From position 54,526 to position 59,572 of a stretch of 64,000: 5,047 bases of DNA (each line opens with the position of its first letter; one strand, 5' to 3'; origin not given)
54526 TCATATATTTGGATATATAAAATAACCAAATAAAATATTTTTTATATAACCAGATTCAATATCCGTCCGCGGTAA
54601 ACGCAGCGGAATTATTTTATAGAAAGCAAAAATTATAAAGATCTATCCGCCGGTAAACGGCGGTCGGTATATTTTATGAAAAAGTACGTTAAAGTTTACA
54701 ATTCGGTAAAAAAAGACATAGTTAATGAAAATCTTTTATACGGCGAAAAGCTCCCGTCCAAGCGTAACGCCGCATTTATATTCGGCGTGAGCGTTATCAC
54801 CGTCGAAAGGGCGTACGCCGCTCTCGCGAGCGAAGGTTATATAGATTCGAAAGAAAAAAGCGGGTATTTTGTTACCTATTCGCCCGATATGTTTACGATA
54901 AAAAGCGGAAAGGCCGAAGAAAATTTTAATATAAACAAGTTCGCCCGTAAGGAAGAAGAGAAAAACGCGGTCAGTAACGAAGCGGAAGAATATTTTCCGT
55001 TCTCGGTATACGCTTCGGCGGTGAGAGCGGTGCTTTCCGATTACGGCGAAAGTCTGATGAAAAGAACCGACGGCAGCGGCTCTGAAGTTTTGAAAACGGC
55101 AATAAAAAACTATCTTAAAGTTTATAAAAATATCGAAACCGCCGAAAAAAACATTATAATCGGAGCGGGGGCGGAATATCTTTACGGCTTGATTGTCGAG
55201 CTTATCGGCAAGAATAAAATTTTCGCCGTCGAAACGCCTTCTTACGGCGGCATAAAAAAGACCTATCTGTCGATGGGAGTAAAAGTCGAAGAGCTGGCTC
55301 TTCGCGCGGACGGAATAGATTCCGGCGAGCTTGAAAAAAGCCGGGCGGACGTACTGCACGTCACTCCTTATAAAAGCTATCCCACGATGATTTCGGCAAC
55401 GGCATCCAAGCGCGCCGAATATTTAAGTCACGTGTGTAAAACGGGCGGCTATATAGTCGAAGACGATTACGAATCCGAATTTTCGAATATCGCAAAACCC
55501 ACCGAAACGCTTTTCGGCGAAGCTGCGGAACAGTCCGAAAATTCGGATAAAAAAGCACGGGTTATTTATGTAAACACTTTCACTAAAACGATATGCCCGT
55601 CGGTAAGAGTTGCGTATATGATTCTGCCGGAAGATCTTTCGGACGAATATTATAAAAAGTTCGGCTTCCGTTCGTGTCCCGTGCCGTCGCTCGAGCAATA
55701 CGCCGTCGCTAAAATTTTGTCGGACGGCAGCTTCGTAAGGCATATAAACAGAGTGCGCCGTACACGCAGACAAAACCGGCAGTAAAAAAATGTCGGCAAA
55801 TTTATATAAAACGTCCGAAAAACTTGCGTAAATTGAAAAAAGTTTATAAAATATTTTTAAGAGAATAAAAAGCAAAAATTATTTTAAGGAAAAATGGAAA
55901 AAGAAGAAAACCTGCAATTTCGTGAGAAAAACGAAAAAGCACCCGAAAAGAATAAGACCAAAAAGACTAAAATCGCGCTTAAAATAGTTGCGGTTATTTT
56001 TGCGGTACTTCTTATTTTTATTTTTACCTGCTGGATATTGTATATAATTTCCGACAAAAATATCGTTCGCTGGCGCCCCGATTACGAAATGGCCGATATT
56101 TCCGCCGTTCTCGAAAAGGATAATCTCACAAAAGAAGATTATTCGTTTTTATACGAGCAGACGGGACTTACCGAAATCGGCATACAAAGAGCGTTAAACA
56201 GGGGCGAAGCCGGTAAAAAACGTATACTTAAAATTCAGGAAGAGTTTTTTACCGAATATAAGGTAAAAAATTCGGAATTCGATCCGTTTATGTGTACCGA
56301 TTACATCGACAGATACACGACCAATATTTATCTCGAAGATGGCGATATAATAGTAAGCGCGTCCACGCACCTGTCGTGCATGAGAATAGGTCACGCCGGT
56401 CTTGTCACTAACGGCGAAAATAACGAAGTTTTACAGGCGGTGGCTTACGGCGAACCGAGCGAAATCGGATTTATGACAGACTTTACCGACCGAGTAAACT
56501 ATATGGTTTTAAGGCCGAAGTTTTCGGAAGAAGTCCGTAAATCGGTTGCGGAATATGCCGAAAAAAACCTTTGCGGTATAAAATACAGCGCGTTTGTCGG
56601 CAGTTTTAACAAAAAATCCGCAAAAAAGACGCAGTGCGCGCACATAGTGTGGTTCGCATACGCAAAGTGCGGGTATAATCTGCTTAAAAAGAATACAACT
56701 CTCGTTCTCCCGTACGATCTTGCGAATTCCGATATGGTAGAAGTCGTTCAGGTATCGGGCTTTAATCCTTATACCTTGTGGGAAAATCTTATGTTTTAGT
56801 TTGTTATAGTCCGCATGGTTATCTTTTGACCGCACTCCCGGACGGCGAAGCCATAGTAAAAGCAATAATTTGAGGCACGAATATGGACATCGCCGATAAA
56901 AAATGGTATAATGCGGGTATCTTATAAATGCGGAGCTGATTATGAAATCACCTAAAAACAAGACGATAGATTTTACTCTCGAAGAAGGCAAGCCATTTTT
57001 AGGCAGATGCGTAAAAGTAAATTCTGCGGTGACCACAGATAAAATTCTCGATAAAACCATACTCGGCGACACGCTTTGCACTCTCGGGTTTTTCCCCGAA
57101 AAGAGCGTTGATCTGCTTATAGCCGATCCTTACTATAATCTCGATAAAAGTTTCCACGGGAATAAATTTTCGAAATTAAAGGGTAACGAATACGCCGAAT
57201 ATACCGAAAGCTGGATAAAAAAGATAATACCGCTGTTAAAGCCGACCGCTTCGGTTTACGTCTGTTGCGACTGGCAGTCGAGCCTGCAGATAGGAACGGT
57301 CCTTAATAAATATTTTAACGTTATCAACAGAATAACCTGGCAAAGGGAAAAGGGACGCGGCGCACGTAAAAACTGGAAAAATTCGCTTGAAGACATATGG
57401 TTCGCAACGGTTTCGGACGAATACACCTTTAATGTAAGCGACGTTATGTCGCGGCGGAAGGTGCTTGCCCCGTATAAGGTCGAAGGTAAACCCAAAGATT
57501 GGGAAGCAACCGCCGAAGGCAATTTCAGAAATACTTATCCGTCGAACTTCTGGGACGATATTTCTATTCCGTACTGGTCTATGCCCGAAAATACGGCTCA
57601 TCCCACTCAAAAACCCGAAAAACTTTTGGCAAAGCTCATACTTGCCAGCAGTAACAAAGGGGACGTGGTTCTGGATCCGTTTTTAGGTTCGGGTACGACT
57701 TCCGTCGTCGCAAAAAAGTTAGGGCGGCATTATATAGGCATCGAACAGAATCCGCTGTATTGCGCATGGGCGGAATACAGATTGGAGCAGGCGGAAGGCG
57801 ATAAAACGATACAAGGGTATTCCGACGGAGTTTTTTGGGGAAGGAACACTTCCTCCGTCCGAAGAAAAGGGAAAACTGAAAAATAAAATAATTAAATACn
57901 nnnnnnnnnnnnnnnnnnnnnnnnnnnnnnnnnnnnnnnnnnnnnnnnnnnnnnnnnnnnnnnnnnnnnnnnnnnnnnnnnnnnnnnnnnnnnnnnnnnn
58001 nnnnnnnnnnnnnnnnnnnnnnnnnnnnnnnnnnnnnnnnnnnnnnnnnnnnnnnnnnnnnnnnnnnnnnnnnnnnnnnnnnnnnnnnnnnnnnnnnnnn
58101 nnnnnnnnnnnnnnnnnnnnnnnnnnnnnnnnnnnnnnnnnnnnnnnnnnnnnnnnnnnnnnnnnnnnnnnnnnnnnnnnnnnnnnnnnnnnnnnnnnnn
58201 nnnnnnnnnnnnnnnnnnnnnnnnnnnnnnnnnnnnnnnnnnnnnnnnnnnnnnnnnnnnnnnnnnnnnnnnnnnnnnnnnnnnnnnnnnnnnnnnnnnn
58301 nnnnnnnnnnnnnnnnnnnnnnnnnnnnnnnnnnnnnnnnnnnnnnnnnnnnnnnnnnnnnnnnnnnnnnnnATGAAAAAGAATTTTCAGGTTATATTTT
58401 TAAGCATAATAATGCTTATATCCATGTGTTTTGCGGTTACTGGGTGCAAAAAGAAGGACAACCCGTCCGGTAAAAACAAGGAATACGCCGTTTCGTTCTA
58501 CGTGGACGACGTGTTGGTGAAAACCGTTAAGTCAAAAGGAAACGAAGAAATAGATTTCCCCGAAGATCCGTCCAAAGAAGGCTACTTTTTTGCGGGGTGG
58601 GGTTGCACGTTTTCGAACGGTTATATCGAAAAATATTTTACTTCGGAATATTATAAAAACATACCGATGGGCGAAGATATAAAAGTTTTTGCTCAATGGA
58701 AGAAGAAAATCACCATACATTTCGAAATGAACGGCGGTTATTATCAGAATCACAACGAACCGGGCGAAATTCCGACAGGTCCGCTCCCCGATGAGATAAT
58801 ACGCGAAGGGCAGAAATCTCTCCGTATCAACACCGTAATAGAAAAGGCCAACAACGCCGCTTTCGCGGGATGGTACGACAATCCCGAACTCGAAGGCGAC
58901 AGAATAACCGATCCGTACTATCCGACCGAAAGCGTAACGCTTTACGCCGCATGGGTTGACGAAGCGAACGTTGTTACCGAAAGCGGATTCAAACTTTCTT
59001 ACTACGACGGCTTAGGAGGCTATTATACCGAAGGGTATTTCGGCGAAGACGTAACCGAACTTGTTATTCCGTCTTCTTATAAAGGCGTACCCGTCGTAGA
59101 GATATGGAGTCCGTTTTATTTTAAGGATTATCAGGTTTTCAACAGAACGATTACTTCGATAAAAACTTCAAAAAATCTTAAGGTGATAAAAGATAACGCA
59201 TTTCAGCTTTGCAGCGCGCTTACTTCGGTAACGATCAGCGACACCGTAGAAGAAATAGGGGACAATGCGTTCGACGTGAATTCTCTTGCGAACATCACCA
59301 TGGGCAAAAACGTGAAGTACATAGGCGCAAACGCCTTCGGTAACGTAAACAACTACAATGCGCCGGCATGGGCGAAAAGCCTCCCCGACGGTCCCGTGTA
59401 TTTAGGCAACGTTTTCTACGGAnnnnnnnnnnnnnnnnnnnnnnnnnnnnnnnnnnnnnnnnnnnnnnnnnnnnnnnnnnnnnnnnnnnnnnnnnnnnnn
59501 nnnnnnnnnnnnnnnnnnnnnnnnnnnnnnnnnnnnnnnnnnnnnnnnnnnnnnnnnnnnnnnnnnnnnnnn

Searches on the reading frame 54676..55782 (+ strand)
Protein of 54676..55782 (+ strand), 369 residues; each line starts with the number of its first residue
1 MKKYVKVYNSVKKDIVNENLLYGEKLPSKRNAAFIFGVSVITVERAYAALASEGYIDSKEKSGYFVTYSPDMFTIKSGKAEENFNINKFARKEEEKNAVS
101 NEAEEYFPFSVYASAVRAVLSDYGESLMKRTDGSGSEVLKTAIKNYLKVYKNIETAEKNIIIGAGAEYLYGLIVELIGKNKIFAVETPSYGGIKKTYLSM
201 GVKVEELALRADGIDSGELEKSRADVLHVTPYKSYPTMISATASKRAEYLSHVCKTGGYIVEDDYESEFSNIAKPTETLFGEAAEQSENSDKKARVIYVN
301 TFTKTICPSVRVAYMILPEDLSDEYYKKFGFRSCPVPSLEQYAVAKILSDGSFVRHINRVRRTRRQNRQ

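Call 69: search_protein_families(library=pfam, proteins=[window:54676-55782:+], max_evalue=0.01)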
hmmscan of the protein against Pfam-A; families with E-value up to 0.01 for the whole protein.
window:54676-55782:+ (369 aa): 1 family
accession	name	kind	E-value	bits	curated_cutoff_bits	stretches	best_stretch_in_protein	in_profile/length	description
PF00392.27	GntR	-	1.1e-11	44.7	27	1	4-66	2-64/64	Bacterial regulatory proteins, gntR family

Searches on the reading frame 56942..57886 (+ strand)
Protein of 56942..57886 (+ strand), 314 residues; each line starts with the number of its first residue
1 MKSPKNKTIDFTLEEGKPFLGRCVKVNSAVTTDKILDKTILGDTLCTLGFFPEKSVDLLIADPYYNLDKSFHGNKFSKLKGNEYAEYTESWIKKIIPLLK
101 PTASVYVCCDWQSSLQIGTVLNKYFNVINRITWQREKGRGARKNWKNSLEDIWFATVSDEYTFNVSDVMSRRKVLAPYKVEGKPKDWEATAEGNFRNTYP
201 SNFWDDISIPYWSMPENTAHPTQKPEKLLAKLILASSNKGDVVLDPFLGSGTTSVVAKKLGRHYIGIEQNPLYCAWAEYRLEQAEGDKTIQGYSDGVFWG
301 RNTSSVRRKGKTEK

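Call 69: search_protein_families(library=pfam, proteins=[window:56942-57883:+], max_evalue=0.01)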
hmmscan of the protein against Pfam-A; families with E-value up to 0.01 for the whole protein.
window:56942-57883:+ (314 aa): 1 family
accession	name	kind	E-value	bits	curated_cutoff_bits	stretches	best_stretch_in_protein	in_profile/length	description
PF01555.25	N6_N4_Mtase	-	4.6e-44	151.4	26.7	1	56-277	1-219/221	DNA methylase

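Call 71: find_encoding_contigs(protein=window:56942-57886:+, flank=6000, max_places=8)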
Protein window:56942-57886:+ (314 aa): 8 contigs read that carry it; 2 places shown.
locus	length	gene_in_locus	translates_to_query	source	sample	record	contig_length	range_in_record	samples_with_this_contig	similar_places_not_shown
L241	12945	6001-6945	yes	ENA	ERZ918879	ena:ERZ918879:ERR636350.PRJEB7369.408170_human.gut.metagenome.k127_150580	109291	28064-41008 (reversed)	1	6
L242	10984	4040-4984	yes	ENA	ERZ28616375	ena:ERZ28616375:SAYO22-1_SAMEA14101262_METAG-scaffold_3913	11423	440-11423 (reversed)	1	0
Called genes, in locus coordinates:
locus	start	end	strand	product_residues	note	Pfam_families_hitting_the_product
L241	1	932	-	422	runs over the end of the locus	PF01553:Acyltransferase (weak)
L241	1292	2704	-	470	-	PF00224:PK, PF02887:PK_C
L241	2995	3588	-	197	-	PF07155:ECF-ribofla_trS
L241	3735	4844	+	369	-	PF00392:GntR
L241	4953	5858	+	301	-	-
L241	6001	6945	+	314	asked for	PF01555:N6_N4_Mtase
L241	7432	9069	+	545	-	PF09479:Flg_new (faint), PF13306:LRR_5, PF13855:LRR_8 (faint), PF13306:LRR_5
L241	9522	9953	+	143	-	-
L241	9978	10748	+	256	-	-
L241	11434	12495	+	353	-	PF13421:Band_7_1, PF01145:Band_7, PF12773:DZR, PF13240:Zn_Ribbon_1 (weak), PF13248:Zn_ribbon_3 (weak), PF13240:Zn_Ribbon_1, PF13248:Zn_ribbon_3, PF24463:DUF7577 (weak), +3 more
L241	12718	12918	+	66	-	PF08984:DUF1858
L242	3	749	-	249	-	?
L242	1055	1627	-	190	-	PF07155:ECF-ribofla_trS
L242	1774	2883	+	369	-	PF00392:GntR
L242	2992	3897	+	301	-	-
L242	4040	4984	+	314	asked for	PF01555:N6_N4_Mtase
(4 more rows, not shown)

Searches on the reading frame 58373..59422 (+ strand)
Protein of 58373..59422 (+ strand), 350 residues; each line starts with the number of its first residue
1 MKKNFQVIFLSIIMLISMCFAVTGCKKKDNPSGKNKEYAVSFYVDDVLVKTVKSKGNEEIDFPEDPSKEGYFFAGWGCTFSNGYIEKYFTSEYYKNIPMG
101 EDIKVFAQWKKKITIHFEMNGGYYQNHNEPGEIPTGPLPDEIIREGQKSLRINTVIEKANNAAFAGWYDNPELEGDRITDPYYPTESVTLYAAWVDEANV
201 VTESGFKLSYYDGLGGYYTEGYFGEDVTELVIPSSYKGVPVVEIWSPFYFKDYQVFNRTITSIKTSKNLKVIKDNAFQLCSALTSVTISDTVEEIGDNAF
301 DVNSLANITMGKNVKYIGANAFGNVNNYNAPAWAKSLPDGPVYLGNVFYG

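Call 33: search_protein_families(library=pfam, alignment_id=A3, max_evalue=0.001)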
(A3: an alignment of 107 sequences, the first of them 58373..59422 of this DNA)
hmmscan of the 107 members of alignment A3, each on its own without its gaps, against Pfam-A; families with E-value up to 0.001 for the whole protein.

A. member 1, window:58373-59422:+ (350 aa): 2 families
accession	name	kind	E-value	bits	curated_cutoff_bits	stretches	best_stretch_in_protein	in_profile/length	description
PF13306.12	LRR_5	-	1.6e-15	57.5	27.7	1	257-327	10-80/127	BspA type Leucine rich repeat region (6 copies)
PF09479.16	Flg_new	-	5.1e-11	43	27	1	38-94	1-49/65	Listeria-Bacteroides repeat domain (List_Bact_rpt)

B. families by the number of members that match (of 107 scanned): 51 families (the first 25 are shown)
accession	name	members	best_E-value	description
PF13306.12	LRR_5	14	5.9e-81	BspA type Leucine rich repeat region (6 copies)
PF00501.34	AMP-binding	9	4.3e-49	AMP-binding enzyme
PF13855.12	LRR_8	9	4.6e-14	Leucine rich repeat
PF01553.26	Acyltransferase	6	2.2e-23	Acyltransferase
PF01391.23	Collagen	3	3.4e-33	Collagen triple helix repeat (20 copies)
PF00404.24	Dockerin_1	3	1.7e-10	Dockerin type I domain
PF13240.11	Zn_Ribbon_1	3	2.1e-05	zinc-ribbon domain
PF13421.11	Band_7_1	2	3.3e-39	SPFH domain-Band 7 family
PF20234.3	DUF6591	2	2.7e-30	Family of unknown function (DUF6591)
PF10694.14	DUF2500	2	2.7e-15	Protein of unknown function (DUF2500)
PF09851.14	SHOCT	2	4.3e-11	Short C-terminal domain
PF09479.16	Flg_new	2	5.1e-11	Listeria-Bacteroides repeat domain (List_Bact_rpt)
PF08281.18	Sigma70_r4_2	2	1.1e-10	Sigma-70, region 4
PF04542.20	Sigma70_r2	2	5.5e-09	Sigma-70 region 2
PF04545.22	Sigma70_r4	2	5.1e-06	Sigma-70, region 4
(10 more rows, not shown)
